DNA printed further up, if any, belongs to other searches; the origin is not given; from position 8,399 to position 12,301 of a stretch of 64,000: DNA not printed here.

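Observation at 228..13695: Five-gene co-directional cluster of secreted or anchored proteins of unknown function around the giant gene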

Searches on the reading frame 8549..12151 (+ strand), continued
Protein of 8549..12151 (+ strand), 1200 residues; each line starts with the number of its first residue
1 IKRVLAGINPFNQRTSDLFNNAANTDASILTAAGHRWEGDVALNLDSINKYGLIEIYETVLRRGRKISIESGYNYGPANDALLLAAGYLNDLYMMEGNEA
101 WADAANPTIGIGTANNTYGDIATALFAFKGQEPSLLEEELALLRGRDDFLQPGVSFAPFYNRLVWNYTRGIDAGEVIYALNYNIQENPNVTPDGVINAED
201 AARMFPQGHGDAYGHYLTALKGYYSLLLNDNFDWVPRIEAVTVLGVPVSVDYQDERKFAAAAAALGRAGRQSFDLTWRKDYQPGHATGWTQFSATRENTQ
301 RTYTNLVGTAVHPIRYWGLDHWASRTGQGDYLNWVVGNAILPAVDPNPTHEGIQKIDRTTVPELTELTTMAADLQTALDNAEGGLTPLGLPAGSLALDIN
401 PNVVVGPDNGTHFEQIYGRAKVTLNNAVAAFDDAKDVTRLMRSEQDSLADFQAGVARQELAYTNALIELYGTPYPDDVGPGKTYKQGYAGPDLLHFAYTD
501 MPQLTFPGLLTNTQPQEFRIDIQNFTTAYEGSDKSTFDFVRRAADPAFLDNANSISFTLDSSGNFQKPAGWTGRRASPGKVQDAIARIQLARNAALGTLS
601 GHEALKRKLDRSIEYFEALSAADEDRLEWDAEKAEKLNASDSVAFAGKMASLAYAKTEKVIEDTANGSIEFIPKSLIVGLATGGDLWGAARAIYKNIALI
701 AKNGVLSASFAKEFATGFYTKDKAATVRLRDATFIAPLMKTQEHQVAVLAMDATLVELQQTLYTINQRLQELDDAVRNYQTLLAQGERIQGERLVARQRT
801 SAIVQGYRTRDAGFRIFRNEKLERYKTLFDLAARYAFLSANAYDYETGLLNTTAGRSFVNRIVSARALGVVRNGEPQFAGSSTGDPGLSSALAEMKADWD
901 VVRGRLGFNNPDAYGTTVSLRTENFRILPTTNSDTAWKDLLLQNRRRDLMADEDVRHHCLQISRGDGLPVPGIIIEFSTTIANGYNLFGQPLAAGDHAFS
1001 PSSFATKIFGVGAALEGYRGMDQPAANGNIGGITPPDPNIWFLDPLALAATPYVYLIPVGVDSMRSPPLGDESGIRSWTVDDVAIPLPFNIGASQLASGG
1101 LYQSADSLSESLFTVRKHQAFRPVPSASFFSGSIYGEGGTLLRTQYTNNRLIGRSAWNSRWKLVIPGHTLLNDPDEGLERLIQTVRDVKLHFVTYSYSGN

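Call 102: search_protein_families(library=pfam, proteins=[L090:16210-22383:+, L084:5876-13126:+, L118:14808-21992:+, L110:13779-20432:+], max_evalue=0.001)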
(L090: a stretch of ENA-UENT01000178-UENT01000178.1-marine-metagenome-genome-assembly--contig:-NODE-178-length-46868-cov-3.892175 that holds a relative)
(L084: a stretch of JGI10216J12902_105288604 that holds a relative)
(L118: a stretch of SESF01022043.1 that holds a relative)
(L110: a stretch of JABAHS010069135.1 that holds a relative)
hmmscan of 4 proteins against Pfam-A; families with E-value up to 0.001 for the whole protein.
L090:16210-22383:+ (2058 aa): 7 families
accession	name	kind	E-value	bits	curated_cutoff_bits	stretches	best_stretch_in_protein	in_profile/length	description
PF12256.14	TcdB_toxin_midN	-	5.3e-33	114.3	24.8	1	679-805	30-157/181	Insecticide toxin TcdB middle/N-terminal region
PF03534.18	SpvB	-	1.1e-26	94.1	22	1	74-265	4-221/287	Salmonella virulence plasmid 65kDa B protein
PF02557.22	VanY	-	2.6e-20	73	25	1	1894-2017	5-131/132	D-alanyl-D-alanine carboxypeptidase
PF13517.12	FG-GAP_3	-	9.6e-19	68.2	26.9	2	630-693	1-60/61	FG-GAP-like repeat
PF05593.20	RHS_repeat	-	4.1e-16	59.4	22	0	1329-1359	1-31/38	RHS Repeat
PF01839.29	FG-GAP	-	2.7e-09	37.1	22.1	0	463-481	7-25/37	FG-GAP repeat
PF20041.5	DUF6443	-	3.6e-06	27.7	27.8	1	1116-1202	13-90/137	Domain of unknown function (DUF6443)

L084:5876-13126:+ (2417 aa): 5 families
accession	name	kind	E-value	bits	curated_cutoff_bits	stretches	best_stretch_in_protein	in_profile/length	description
PF12256.14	TcdB_toxin_midN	-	2e-33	115.6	24.8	1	742-881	27-168/181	Insecticide toxin TcdB middle/N-terminal region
PF03534.18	SpvB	-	3.5e-27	95.8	22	1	139-333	4-224/287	Salmonella virulence plasmid 65kDa B protein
PF13517.12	FG-GAP_3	-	3.8e-21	75.9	26.9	2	696-759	1-60/61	FG-GAP-like repeat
PF05593.20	RHS_repeat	-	4.3e-19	68.9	22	2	1394-1430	1-37/38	RHS Repeat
PF01839.29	FG-GAP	-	8.9e-07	29.1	22.1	0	377-396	7-26/37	FG-GAP repeat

L118:14808-21992:+ (2395 aa): 5 families
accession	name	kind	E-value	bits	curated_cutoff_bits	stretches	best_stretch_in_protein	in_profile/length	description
PF12256.14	TcdB_toxin_midN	-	4.8e-34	117.7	24.8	1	749-894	13-158/181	Insecticide toxin TcdB middle/N-terminal region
PF13517.12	FG-GAP_3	-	1.6e-24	86.7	26.9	4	718-781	1-60/61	FG-GAP-like repeat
PF03534.18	SpvB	-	4.5e-23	82.3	22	1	170-353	4-219/287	Salmonella virulence plasmid 65kDa B protein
PF05593.20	RHS_repeat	-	1.1e-18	67.5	22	1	1461-1493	1-33/38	RHS Repeat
PF01839.29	FG-GAP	-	6.9e-06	26.3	22.1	0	551-568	4-21/37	FG-GAP repeat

L110:13779-20432:+ (2218 aa): 4 families
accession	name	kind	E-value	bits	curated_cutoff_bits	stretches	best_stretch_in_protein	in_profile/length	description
PF12256.14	TcdB_toxin_midN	-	1e-34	119.8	24.8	1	672-828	21-181/181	Insecticide toxin TcdB middle/N-terminal region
PF03534.18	SpvB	-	1.7e-29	103.4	22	1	79-244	4-179/287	Salmonella virulence plasmid 65kDa B protein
PF13517.12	FG-GAP_3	-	5.4e-14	53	26.9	1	632-695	1-60/61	FG-GAP-like repeat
PF05593.20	RHS_repeat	-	6.8e-14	52.3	22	0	1467-1503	3-37/38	RHS Repeat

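Call 103: search_protein_families(library=pfam, proteins=[L090:8162-16231:+, L084:1-6054:+, P0250], max_evalue=0.1)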
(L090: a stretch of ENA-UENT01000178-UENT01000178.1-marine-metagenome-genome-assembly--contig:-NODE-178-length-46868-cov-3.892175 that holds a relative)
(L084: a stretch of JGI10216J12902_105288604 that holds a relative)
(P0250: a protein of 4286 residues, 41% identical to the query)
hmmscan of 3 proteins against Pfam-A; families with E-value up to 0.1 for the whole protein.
L090:8162-16231:+ (2690 aa): 1 family
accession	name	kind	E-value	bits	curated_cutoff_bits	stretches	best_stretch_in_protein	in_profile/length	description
PF13088.12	BNR_2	-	1.7e-05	24.8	31.4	2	187-384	80-258/277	BNR repeat-like domain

L084:1-6054:+ (2018 aa): 1 family
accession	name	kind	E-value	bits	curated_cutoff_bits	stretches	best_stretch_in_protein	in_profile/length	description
PF14312.12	FG-GAP_2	-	1.8e-05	25.3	23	1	52-85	17-49/49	FG-GAP repeat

P0250 (4286 aa): 1 family
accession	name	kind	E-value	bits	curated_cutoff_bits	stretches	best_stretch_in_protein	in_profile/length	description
PF05342.19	Peptidase_M26_N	-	7.1e-15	55.3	27.7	3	224-327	148-250/250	M26 IgA1-specific Metallo-endopeptidase N-terminal region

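Call 106: search_protein_families(library=pfam, proteins=[L147:4042-10179:+, L145:8038-11574:+, L158:4888-8286:+, L160:3973-7632:+, L089:15828-17714:+, L124:11791-13725:+, L128:12243-13847:+, L151:15715-17586:+], max_evalue=0.001)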
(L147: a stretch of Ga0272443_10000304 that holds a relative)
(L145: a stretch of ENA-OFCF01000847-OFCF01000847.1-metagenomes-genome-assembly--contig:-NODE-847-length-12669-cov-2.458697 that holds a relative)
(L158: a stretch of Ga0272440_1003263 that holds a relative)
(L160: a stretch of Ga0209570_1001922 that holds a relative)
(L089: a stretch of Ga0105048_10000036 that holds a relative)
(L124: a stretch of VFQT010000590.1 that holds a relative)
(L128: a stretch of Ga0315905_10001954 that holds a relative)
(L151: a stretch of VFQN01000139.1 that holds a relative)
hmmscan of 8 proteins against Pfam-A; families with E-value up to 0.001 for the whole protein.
L147:4042-10179:+ (2046 aa): 7 families
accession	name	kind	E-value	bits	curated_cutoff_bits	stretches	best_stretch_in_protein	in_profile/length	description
PF25788.1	Ig_Rha78A_N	-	2.6e-46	156.7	27.4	2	711-774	38-98/105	Rha78A-like, N-terminal immunoglobulin domain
PF16655.11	PhoD_N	-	3.7e-13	50.2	30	0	1449-1511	19-81/90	PhoD-like phosphatase, N-terminal domain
PF00791.26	ZU5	-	2.5e-07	31.3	21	1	1879-1939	17-82/97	ZU5 domain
PF13229.12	Beta_helix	-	7.8e-07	29.3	25.9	1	365-469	55-147/158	Right handed beta helix region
PF16656.11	Pur_ac_phosph_N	-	6.9e-05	23.8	30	0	745-773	66-89/93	Purple acid Phosphatase, N-terminal domain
PF05048.19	NosD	-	0.00015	21.7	23.6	1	382-469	60-136/212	Periplasmic copper-binding protein (NosD)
PF21027.3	Sde0182_C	-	0.00084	20.3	27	0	910-935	4-29/83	Cellulose-binding protein Sde0182, C-terminal domain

L145:8038-11574:+ (1179 aa): 1 family
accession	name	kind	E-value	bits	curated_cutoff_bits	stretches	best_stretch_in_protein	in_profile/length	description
PF00353.25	HemolysinCabind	-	0.00011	22.6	23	1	578-607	2-31/36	RTX calcium-binding nonapeptide repeat (4 copies)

L158:4888-8286:+ (1133 aa): 3 families
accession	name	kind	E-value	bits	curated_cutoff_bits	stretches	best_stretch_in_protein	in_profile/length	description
PF03160.20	Calx-beta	-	3.7e-08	33.8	27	1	962-1067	8-118/119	Calx-beta domain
PF00353.25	HemolysinCabind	-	6.8e-07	29.6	23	1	694-728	1-35/36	RTX calcium-binding nonapeptide repeat (4 copies)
PF18884.5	TSP3_bac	-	0.0003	21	25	0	209-227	1-19/22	Bacterial TSP3 repeat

L160:3973-7632:+ (1220 aa): 2 families
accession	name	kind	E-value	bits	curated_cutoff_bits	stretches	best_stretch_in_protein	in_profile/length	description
PF00353.25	HemolysinCabind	-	1.4e-09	38.1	23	1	606-639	2-35/36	RTX calcium-binding nonapeptide repeat (4 copies)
PF16397.10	DUF5006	-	2.5e-06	27.2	34.1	1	738-949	29-235/263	Domain of unknown function (DUF5006)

L089:15828-17714:+ (629 aa): 1 family
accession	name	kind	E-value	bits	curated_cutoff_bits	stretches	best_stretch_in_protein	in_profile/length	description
PF18884.5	TSP3_bac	-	0.00062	20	25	1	290-307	1-17/22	Bacterial TSP3 repeat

L124:11791-13725:+ (645 aa): 0 families

L128:12243-13847:+ (535 aa): 0 families

L151:15715-17586:+ (624 aa): 0 families

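Call 113: search_protein_families(library=pfam, proteins=[L090:6090-8171:+, L097:6045-7859:+, L118:3010-4941:+, L149:2855-4846:+, L095:8017-9834:+, L097:5000-6058:+, L118:2081-3061:+, L092:1576-3498:+, L100:805-2490:+], max_evalue=0.01)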
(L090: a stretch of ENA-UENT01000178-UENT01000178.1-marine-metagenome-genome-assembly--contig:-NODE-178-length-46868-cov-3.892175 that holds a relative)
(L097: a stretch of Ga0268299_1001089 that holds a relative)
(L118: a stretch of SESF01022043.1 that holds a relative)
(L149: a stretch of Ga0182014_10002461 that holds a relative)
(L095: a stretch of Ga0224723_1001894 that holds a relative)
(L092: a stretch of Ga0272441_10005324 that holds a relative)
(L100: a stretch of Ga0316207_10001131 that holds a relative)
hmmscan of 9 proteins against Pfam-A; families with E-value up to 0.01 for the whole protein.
L090:6090-8171:+ (694 aa): 1 family
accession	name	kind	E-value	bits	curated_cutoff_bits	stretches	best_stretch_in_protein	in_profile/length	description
PF18962.6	Por_Secre_tail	-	3.3e-11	43.8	27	1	622-686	1-70/75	Secretion system C-terminal sorting domain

L097:6045-7859:+ (605 aa): 0 families

L118:3010-4941:+ (644 aa): 0 families

L149:2855-4846:+ (664 aa): 0 families

L095:8017-9834:+ (606 aa): 0 families

L097:5000-6058:+ (353 aa): 1 family
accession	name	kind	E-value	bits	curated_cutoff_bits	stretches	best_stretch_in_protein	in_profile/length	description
PF18884.5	TSP3_bac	-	2.4e-09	37.3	25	2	229-243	1-15/22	Bacterial TSP3 repeat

L118:2081-3061:+ (327 aa): 1 family
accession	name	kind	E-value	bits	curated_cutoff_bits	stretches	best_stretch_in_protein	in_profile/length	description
PF18884.5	TSP3_bac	-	0.00014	22.1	25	1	229-250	1-22/22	Bacterial TSP3 repeat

L092:1576-3498:+ (641 aa): 0 families

L100:805-2490:+ (562 aa): 0 families
